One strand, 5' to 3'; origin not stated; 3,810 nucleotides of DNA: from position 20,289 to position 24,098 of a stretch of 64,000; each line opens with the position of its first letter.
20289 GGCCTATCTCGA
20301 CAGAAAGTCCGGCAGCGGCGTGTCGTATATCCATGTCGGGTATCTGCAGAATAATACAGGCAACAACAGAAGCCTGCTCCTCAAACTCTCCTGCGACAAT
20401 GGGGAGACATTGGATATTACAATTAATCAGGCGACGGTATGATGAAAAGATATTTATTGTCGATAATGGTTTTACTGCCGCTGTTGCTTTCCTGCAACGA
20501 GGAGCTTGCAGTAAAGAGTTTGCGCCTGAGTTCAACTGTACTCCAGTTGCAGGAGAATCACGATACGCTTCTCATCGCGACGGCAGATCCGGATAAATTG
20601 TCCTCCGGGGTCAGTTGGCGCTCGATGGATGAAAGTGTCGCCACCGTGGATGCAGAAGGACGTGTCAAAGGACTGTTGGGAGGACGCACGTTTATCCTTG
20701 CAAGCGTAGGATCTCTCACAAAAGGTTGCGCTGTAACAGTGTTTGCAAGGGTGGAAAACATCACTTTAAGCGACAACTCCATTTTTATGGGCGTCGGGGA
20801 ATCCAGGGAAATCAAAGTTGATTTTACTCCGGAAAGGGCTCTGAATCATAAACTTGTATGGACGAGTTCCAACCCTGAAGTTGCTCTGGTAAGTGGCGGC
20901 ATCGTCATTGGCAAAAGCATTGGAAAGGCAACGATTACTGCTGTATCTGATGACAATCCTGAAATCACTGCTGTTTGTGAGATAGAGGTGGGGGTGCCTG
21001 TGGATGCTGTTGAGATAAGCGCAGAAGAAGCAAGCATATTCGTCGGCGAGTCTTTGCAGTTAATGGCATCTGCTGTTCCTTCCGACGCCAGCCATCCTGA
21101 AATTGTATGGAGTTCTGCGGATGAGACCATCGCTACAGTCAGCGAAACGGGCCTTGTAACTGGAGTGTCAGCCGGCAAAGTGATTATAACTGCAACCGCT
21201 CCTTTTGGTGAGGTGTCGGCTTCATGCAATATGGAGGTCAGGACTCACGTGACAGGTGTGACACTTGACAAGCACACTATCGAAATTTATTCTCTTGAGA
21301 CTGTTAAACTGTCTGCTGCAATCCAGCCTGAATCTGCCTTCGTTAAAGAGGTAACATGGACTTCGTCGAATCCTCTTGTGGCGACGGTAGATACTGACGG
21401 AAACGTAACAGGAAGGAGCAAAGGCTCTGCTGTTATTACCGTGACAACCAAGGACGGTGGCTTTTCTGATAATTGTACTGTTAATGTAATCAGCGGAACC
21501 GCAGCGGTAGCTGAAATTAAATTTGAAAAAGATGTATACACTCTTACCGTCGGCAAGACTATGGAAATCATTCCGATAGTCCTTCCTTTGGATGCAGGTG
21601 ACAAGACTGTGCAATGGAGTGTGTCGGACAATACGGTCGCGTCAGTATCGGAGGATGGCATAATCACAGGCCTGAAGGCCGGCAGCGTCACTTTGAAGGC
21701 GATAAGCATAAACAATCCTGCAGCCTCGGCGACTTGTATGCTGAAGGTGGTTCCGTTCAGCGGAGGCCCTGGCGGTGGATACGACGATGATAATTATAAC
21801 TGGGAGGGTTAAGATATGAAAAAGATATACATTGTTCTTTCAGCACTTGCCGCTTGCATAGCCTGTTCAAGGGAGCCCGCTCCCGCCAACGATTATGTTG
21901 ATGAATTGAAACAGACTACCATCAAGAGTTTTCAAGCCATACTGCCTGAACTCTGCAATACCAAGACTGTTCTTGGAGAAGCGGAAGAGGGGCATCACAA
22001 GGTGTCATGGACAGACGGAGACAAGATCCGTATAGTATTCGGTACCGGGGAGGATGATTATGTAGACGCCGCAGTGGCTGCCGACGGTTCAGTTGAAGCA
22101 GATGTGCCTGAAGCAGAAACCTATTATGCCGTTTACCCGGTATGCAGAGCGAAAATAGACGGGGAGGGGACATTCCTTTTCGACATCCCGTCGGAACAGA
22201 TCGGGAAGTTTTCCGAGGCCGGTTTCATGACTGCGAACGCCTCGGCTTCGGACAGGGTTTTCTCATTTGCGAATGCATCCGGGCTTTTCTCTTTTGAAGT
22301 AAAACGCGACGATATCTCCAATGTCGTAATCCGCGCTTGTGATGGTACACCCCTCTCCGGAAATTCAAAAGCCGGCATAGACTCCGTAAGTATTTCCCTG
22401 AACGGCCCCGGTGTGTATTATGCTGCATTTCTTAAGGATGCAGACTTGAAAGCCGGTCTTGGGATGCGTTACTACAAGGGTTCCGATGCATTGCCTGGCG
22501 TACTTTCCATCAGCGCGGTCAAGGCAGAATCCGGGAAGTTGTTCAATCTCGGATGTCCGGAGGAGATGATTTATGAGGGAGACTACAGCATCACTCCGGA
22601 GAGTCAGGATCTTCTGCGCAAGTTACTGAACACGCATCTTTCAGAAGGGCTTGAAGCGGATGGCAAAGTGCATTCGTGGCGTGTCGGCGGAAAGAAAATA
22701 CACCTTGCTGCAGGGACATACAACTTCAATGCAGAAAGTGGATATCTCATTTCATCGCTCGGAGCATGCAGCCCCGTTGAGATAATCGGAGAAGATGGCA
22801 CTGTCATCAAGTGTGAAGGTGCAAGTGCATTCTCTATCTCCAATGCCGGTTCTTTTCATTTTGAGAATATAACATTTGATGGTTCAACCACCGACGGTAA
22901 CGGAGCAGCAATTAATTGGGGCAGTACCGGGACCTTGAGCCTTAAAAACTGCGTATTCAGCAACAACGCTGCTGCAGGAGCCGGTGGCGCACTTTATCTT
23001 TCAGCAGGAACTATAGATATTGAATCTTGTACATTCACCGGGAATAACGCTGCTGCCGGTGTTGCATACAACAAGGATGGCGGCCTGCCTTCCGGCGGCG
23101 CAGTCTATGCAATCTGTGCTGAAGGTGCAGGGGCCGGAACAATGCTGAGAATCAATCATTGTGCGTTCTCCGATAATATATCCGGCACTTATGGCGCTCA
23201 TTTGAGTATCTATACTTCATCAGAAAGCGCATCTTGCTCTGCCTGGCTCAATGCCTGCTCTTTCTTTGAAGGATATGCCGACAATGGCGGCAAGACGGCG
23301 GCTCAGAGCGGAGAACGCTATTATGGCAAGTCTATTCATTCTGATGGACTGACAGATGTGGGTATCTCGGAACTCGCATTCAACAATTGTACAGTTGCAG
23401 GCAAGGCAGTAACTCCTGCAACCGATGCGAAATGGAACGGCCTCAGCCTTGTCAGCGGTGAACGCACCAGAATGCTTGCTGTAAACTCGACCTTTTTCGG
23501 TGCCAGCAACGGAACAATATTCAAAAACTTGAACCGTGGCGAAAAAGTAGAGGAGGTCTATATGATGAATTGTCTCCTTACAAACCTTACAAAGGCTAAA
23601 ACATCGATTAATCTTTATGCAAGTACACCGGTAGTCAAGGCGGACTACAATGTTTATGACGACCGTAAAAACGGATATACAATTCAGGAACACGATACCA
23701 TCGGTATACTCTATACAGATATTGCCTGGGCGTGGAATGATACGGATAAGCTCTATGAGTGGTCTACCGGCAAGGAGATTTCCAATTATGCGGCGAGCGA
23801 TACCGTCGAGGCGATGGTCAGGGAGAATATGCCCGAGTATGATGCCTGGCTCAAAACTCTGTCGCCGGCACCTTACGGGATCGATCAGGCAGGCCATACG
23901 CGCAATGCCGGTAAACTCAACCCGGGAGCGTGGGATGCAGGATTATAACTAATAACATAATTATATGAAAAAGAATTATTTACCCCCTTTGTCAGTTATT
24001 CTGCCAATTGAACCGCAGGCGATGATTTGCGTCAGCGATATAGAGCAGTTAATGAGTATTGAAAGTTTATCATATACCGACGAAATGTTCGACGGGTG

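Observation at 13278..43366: A 30-kb ECF-sigma/SusCD locus dominated by phosphoesterases: candidate utilisation system for a phosphodiester-linked or phosphorylated glycopolymer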

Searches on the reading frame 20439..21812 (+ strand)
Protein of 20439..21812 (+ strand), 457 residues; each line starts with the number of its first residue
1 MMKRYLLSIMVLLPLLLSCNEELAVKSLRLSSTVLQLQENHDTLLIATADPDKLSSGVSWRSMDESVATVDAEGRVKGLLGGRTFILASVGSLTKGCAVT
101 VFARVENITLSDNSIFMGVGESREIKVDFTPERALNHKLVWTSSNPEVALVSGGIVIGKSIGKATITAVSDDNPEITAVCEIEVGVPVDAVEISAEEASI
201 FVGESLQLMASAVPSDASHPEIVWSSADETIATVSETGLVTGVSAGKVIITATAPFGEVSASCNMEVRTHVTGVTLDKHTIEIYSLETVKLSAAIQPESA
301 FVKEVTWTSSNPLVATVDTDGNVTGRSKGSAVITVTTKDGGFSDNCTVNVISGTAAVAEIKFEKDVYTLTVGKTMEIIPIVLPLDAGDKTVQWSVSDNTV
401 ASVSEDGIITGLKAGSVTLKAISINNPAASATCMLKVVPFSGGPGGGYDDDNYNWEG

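Call 3: search_protein_families(library=pfam, proteins=[window:20439-21812:+], max_evalue=0.01)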
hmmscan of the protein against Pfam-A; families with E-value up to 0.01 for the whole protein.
window:20439-21812:+ (457 aa): 5 families
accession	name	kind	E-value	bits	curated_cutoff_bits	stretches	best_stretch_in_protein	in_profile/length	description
PF02368.24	Big_2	-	3.4e-72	238.9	22.8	5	187-262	1-76/79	Bacterial Ig-like domain (group 2)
PF22359.2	Big-like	-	4.2e-08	33.7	27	0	66-102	11-47/48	Bacterial Ig-like domain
PF20578.4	aBig_2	-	1.7e-06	28.2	27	0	289-336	21-66/89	Atrophied bacterial Ig domain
PF23486.1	Ig_TMEM132_5th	-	3e-05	24.6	28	0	394-424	89-119/137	TMEM132 fifth domain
PF21461.3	HL_N-beta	-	3.5e-05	23.9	27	0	144-177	19-51/57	Hyaluronate lyase, N-terminal beta-sheet domain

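Call 32: search_protein_families(library=ncbifam, proteins=[window:20439-21812:+], max_evalue=0.001)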
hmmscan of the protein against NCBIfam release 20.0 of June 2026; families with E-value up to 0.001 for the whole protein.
window:20439-21812:+ (457 aa): 0 families

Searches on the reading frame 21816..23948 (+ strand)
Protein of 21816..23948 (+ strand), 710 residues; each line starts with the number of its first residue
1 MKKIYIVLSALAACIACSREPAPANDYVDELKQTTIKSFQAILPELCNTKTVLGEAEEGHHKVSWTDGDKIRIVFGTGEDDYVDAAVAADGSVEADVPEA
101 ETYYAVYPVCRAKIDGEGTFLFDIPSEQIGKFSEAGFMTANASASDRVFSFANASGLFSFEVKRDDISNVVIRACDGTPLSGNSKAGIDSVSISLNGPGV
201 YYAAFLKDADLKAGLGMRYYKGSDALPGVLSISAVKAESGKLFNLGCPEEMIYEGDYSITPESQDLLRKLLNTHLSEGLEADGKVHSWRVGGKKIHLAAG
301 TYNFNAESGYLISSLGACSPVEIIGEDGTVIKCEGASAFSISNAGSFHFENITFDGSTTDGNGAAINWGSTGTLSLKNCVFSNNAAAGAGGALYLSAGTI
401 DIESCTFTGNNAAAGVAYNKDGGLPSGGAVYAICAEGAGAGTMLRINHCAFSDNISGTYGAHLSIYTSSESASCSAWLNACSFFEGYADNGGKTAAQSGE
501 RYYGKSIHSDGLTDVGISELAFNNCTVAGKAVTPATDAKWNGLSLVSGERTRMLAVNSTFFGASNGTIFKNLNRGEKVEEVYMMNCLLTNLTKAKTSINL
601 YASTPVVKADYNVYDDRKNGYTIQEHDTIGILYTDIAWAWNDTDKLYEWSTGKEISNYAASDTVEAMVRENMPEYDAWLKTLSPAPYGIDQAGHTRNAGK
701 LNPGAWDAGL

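Call 3: search_protein_families(library=pfam, proteins=[window:21816-23948:+], max_evalue=0.01)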
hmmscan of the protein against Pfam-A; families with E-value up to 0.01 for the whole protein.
window:21816-23948:+ (710 aa): 2 families
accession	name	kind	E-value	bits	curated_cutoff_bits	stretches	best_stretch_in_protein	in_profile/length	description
PF16318.11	DUF4957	-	0.0036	17.6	30.8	0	335-408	32-107/142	Domain of unknown function (DUF4957)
PF02415.23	Chlam_PMP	-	0.0082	16.7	20.6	0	378-395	1-18/19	Chlamydia polymorphic membrane protein (Chlamydia_PMP) repeat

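Call 6: search_protein_families(library=ncbifam, proteins=[window:21816-23948:+], max_evalue=0.01)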
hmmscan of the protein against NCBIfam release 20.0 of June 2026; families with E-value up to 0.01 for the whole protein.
window:21816-23948:+ (710 aa): 0 families

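Call 59: find_homologous_proteins(query=window:21816-23948:+)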
Query window:21816-23948:+ (710 aa): 41 proteins with E <= 0.001 among 8000 candidates.
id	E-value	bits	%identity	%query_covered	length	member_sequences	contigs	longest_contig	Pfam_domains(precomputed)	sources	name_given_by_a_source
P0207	0.0e+0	1423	88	100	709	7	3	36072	-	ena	-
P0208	0.0e+0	1413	87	100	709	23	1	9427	-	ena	-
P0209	4.8e-272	923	58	100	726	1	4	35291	PF02415.24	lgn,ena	-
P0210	3.9e-265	900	59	100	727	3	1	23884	-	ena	-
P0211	5.1e-69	252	30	99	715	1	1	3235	-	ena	-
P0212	1.6e-38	151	28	64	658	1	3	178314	-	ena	-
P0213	2.6e-38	150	26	99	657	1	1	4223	-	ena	-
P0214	3.2e-38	150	27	99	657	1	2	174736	-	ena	-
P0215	3.9e-38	149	27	99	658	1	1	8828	-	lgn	-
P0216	5.8e-38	149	27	99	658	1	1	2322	-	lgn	-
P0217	1.0e-37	148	27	99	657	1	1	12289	-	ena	-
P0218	1.4e-37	148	27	85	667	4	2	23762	-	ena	-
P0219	5.3e-36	142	26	99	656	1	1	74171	-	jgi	-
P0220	5.5e-36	142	26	99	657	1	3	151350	-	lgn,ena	-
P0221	2.2e-35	140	26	99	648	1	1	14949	-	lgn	-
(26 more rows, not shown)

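Call 75: predict_structure(alignment_id=A2)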
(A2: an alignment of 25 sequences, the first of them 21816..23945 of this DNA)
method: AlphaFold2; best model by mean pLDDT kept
length: 710 residues; sequences in the alignment: 25
mean_pLDDT: 77.2   pTM: 0.78
mean pLDDT of the five models: 77.2, 76.5, 75.9, 73.5, 72.8
residues with pLDDT >= 90: 158; 70-90: 375; 50-70: 118; < 50: 59
segments of 3 or more residues with pLDDT < 50: 1-31, 46-61, 420-422, 492-499
pLDDT, mean of each block of 10 residues (from residue 1): 33 33 34 73 53 39 67 85 85 85 81 80 84 67 81 75 92 91 84 90 85 91 90 77 82 91 87 75 87 95 75 74 95 80 83 88 75 90 87 87 95 65 68 84 95 85 87 92 83 47 74 76 87 60 71 88 63 59 82 60 63 67 74 77 80 78 92 95 91 75 62
secondary structure, 60 per line:
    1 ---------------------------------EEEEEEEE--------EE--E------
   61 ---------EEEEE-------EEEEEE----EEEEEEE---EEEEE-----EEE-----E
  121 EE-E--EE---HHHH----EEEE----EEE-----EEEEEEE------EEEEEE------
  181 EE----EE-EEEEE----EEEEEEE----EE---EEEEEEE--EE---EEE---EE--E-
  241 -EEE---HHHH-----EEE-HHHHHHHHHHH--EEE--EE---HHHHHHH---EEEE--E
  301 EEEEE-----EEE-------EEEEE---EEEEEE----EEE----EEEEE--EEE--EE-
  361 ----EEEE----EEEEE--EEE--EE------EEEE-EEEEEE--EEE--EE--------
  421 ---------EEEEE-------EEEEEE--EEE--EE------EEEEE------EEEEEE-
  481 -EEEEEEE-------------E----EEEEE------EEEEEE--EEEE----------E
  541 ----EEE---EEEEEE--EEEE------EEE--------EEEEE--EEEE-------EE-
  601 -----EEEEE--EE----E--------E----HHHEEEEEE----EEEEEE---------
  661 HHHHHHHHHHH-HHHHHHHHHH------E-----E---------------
elements in order (helices of 4 or more, strands of 3 or more residues): E34-41 E70-74 E82-87 E92-98 E102-106 E112-114 E120-122 H132-135 E140-143 E148-150 E156-162 E169-174 E190-194 E199-205 E215-221 E229-231 E242-244 H248-251 E257-259 H261-271 E274-276 H284-290 E294-297 E300-305 E311-313 E321-325 E329-334 E339-341 E346-350 E353-355 E365-368 E373-377 E380-382 E393-396 E398-403 E406-408 E430-434 E442-447 E450-452 E463-467 E474-479 E482-488 E507-511 E518-523 E526-529 E545-547 E551-556 E559-562 E569-571 E580-584 E587-590 E606-610 E636-641 E646-651 H661-671 H673-682

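Call 78: fold_search(model_id=the predicted structure, library=pdb)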
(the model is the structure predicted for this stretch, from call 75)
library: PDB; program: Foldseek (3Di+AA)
matches with E <= 10: 783; with E <= 0.001: 4
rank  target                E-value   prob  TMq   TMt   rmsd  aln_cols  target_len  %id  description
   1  7o78_A                6.4e-05  1.00  0.24  0.32  12.0       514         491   11  Structure of the PL6 family chondroitinase B from Pseudopedobacter saltans, Pedsa3807 (released 2021-07-28)
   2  6k0v_A                7.4e-05  0.93  0.19  0.23  23.7       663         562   10  Catalytic domain of GH87 alpha-1,3-glucanase D1069A in complex with tetrasaccharides (released 2019-12-25)
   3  7vul_B                8.5e-05  0.96  0.19  0.20  18.1       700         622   10  Structure of Klebsiella Phage P560 depolymerase (released 2022-11-16)
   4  5zru_A                8.4e-04  0.98  0.23  0.28  21.9       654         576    8  Crystal structure of Agl-KA catalytic domain (released 2019-10-23)
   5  1dbg_A                1.5e-03  1.00  0.29  0.41   6.4       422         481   12  CRYSTAL STRUCTURE OF CHONDROITINASE B (released 2000-01-12)
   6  9ozl_C                2.1e-03  0.99  0.22  0.39  11.0       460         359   10  Crystal structure of the polysaccharide lyase RbmB from Vibrio cholerae (released 2026-03-11)
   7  5cag                  2.2e-03  0.98  0.15  0.28  11.1       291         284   10  Crystal structure of a putative adhesin (BACOVA_02677) from Bacteroides ovatus ATCC 8483 at 3.00 A resolution (PSI Commu (released 2015-10-14)
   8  9ozl_A                2.4e-03  0.92  0.17  0.30  14.9       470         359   11  Crystal structure of the polysaccharide lyase RbmB from Vibrio cholerae (released 2026-03-11)
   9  2pyh_B                2.7e-03  0.97  0.20  0.33  12.5       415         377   12  Azotobacter vinelandii Mannuronan C-5 epimerase AlgE4 A-module complexed with mannuronan trisaccharide (released 2008-05-27)
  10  7c7d_A                3.1e-03  0.95  0.25  0.30  21.3       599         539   10  Crystal structure of the catalytic unit of thermostable GH87 alpha-1,3-glucanase from Streptomyces thermodiastaticus s (released 2020-11-11)
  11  5lw3                  3.4e-03  0.99  0.21  0.34   9.9       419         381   11  Azotobacter vinelandii Mannuronan C-5 epimerase AlgE6 A-module (released 2017-10-25)
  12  3sy6_B                3.7e-03  1.00  0.16  0.34   9.9       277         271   11  Crystal structure of a fimbrial protein BF1861 [Bacteroides fragilis NCTC 9343] (BF1861) from Bacteroides fragilis NCT (released 2011-08-24)
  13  2pyh_A                5.0e-03  0.98  0.24  0.39  11.3       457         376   11  Azotobacter vinelandii Mannuronan C-5 epimerase AlgE4 A-module complexed with mannuronan trisaccharide (released 2008-05-27)
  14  2pyg_B                5.2e-03  0.98  0.23  0.37   9.5       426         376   12  Azotobacter vinelandii Mannuronan C-5 epimerase AlgE4 A-module (released 2008-05-27)
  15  1cxl_A                6.3e-03  0.94  0.10  0.10  12.1       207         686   11  COMPLEX BETWEEN A COVALENT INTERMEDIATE AND BACILLUS CIRCULANS STRAIN 251 CGTASE E257Q (released 1999-05-03)
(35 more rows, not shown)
